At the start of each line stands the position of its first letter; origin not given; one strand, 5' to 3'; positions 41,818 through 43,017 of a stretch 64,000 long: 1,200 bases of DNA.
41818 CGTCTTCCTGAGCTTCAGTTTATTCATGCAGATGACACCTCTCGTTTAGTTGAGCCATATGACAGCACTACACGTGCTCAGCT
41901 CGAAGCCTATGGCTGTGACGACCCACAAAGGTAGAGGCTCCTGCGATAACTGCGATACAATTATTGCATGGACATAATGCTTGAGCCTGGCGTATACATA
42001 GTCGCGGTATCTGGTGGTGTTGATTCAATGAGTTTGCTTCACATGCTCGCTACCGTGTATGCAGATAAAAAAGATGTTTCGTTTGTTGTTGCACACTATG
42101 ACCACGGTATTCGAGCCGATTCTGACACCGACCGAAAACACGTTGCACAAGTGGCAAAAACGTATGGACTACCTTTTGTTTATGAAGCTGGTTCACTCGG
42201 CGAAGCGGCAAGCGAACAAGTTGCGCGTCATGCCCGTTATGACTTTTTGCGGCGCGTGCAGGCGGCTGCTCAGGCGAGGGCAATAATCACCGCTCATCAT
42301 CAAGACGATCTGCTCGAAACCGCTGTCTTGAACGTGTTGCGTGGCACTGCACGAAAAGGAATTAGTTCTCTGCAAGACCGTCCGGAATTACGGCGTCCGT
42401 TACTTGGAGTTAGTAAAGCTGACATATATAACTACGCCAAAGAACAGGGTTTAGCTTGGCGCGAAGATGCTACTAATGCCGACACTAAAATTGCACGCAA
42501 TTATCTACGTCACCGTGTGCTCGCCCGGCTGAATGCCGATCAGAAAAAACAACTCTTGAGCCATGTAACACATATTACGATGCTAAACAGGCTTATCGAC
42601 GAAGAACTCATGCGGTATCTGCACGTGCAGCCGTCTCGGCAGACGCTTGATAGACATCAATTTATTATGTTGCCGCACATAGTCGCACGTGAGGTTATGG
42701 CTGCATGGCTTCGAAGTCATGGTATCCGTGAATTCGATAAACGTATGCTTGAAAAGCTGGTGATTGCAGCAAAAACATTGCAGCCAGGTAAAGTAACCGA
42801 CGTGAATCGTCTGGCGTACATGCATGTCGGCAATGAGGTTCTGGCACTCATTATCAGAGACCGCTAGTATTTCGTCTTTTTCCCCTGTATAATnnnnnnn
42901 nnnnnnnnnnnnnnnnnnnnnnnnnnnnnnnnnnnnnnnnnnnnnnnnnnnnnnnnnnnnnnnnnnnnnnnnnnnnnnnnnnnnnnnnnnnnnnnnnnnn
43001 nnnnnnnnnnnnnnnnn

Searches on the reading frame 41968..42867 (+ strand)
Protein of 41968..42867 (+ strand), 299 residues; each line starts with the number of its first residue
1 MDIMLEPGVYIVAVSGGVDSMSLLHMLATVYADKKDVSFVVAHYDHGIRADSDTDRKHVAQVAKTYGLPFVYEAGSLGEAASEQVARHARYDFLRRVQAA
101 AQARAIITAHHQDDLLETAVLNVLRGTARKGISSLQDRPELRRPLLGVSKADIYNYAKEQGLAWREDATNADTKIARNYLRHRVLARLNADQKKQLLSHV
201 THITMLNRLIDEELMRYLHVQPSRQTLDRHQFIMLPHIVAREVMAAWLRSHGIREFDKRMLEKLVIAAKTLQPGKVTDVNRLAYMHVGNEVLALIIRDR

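Call 29: search_protein_families(library=pfam, proteins=[window:41968-42867:+], max_evalue=0.001)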
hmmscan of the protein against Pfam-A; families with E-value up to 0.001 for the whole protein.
window:41968-42867:+ (299 aa): 2 families
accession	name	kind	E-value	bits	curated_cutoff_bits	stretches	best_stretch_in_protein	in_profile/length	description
PF01171.26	ATP_bind_3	-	3.5e-48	164.2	27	1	10-183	2-182/182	PP-loop family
PF01507.26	PAPS_reduct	-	0.00093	19.7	22.5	0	11-160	3-152/175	Phosphoadenosine phosphosulfate reductase domain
